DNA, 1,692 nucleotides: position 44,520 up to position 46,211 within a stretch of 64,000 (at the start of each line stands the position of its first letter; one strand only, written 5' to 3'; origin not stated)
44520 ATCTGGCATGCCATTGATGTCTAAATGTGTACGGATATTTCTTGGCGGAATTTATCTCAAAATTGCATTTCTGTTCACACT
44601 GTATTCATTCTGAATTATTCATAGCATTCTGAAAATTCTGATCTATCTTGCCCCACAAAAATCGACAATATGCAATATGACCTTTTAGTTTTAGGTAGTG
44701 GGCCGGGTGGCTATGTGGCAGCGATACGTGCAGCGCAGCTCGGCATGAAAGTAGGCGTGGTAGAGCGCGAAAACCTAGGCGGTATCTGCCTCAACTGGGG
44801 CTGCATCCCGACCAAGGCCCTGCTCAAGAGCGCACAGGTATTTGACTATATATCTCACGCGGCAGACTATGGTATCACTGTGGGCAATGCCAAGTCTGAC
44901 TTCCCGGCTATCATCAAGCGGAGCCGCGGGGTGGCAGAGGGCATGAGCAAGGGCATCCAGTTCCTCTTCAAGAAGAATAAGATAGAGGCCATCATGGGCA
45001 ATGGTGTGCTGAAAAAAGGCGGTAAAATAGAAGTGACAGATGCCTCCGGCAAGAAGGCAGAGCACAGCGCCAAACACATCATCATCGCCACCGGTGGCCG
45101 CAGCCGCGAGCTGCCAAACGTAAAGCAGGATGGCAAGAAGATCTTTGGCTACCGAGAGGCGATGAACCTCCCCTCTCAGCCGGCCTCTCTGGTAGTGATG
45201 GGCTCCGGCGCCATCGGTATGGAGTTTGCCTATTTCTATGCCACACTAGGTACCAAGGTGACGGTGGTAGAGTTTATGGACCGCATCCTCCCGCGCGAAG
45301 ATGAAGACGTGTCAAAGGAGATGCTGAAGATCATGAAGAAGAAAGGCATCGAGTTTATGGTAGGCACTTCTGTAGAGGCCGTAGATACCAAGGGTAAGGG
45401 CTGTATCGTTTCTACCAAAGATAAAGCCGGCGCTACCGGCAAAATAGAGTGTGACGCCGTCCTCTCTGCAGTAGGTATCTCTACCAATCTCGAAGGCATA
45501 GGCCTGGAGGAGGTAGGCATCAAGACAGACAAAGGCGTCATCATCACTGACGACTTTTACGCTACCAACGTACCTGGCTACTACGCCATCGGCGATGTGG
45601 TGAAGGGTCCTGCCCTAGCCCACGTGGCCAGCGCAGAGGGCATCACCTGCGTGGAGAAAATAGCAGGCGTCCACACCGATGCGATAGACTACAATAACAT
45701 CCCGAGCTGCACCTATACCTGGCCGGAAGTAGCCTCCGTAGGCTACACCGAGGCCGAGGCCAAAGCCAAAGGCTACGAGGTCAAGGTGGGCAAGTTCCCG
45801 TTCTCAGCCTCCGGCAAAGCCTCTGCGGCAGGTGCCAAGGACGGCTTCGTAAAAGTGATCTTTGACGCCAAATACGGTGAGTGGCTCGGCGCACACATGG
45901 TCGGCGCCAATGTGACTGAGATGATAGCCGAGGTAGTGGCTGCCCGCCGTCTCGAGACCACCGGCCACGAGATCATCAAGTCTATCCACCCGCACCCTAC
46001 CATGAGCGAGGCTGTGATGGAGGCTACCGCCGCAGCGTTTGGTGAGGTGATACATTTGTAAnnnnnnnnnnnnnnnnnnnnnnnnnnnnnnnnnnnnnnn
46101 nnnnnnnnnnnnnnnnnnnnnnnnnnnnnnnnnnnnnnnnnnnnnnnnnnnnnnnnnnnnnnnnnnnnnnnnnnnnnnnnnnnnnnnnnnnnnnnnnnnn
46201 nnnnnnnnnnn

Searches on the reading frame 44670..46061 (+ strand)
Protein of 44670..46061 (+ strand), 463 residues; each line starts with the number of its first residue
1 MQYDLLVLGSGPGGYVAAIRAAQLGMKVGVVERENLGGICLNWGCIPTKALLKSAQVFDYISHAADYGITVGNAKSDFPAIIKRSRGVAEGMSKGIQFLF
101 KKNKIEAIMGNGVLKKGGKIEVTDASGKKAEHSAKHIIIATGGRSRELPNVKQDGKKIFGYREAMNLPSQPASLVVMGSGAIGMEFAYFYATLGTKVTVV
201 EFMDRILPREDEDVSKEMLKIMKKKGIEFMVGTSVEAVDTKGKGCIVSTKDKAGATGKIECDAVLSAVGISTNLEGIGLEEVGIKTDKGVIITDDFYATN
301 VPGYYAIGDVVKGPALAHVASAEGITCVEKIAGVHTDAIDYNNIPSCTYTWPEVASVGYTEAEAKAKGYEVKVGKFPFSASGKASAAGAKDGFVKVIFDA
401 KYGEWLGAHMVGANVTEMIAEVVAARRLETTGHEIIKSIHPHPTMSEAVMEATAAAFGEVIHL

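Call 27: find_related_loci(query=window:44670-46058:+, collection=genome_contigs, flank=8000)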
Query window:44670-46058:+ (463 aa) in genome_contigs; peptide patterns used: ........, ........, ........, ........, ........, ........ (x = any residue, [..] = any of these).
600 stretches matched a pattern (row limit reached: there are more); 600 encode a relative of the query (tblastn E <= 1e-3); the best 80 are kept; 80 distinct loci.
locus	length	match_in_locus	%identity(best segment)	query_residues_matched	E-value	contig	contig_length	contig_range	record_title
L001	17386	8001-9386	72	1-463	0e+0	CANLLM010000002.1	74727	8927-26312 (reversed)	MAG: Bacteroidetes bacterium isolate ZE-13may13-124 genome assembly, contig: ZE-13may13-C245, whole genome shotgun seque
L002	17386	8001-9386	73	1-463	0e+0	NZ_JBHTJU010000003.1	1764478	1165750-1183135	Pedobacter boryungensis strain CCUG 60024 GCM70027489_1, whole genome shotgun sequence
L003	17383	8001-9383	71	1-463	0e+0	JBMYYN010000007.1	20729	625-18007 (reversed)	MAG: Bacteroidia bacterium isolate ME_XS_2208_bin_33 ME_XS_2208_bin_33_6, whole genome shotgun sequence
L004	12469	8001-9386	70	1-463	0e+0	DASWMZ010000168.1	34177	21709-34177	MAG TPA_asm: Pedobacter sp. isolate SMAG_U3400 k141_89836, whole genome shotgun sequence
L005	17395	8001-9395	72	1-463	0e+0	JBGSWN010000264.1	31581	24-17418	MAG: Saprospiraceae bacterium isolate JTS-AC482 k141_3088659, whole genome shotgun sequence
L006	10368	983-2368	72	1-463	0e+0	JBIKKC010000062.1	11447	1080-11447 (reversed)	MAG: Bacteroidia bacterium isolate ME2014-07-17_3300034279_group5_bin10 Rohwer_bin1041_scaffold_2645_c1, whole genome sh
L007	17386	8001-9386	74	1-463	0e+0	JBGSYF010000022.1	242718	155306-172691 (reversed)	MAG: Chitinophagales bacterium isolate JTS-RE84 k141_3950567, whole genome shotgun sequence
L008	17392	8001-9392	71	1-463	0e+0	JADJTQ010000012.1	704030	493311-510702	MAG: Saprospiraceae bacterium isolate Hirt_18-Q3-R61-65_BAT3C.449 tig00317057-10-7051200, whole genome shotgun sequence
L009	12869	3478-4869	70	1-463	0e+0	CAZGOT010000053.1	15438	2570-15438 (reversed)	MAG TPA_asm: uncultured Haliscomenobacter sp. isolate SRP278252_co3_549 genome assembly, contig: NODE_6999_length_15438_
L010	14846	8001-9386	71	1-463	0e+0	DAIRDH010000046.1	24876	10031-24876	MAG TPA_asm: Cryomorphaceae bacterium isolate CTOTU7341 NODE_2142_length_24876_cov_51.927279, whole genome shotgun seque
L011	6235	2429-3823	69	1-463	0e+0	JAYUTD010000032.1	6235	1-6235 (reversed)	MAG: Saprospiraceae bacterium isolate GL119_DN_metabinner_2 GL119_DN_metabinner_2_31, whole genome shotgun sequence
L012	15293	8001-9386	71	1-463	0e+0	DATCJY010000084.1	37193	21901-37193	MAG TPA_asm: Flavobacteriales bacterium isolate SMAG_U7082 k141_471166, whole genome shotgun sequence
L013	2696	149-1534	70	1-463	0e+0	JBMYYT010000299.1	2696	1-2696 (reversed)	MAG: Flavobacteriales bacterium isolate ME_XS_2208_bin_25 ME_XS_2208_bin_25_320, whole genome shotgun sequence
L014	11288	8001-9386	70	1-463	0e+0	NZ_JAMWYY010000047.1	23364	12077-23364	MAG: Flavobacterium sp. isolate MSM5 MSM5_47, whole genome shotgun sequence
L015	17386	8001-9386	68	1-463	0e+0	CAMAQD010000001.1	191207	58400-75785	MAG: Flavobacterium psychrophilum isolate MaE-09apr19-44 genome assembly, contig: MaE-09apr19-C8, whole genome shotgun s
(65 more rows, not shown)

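Call 30: find_encoding_contigs(protein=window:44670-46061:+, flank=8000, max_places=10)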
Protein window:44670-46061:+ (463 aa): no gene with exactly this product is on record in the collection.

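Call 71: search_protein_families(library=pfam, proteins=[window:44670-46061:+], max_evalue=0.001)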
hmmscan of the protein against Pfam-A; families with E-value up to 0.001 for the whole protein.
window:44670-46061:+ (463 aa): 11 families
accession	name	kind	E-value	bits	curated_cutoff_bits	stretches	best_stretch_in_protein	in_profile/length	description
PF07992.20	Pyr_redox_2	-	3.2e-67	227.4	26.1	1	3-324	1-291/291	Pyridine nucleotide-disulphide oxidoreductase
PF02852.28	Pyr_redox_dim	-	3.2e-37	127.5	25.3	1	344-452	1-109/110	Pyridine nucleotide-disulphide oxidoreductase, dimerisation domain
PF00070.33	Pyr_redox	-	2.3e-25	89.3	22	1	174-245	2-73/82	Pyridine nucleotide-disulphide oxidoreductase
PF13738.12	Pyr_redox_3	-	9.3e-14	51.8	30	1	7-308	2-305/305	Pyridine nucleotide-disulphide oxidoreductase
PF00890.30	FAD_binding_2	-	5.2e-08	32.9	20.4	1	4-43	1-40/414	FAD binding domain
PF03486.20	HI0933_like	-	1.9e-07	31.2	50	0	4-35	2-33/244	HI0933-like protein Rossmann domain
PF01266.30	DAO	-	2e-07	31.3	27.9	0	216-275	153-209/353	FAD dependent oxidoreductase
PF12831.13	FAD_oxidored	-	8.1e-07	29.1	27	1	4-49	1-47/416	FAD dependent oxidoreductase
PF13450.12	NAD_binding_8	-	1.3e-06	29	21.9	0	7-40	1-35/68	NAD(P)-binding Rossmann-like domain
PF01262.27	AlaDh_PNT_C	-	6.5e-05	22.9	23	0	170-225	27-82/214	Alanine dehydrogenase/PNT, C-terminal domain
PF13434.12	Lys_Orn_oxgnase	-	0.00011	21.9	21.3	1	90-217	106-236/339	L-lysine 6-monooxygenase/L-ornithine 5-monooxygenase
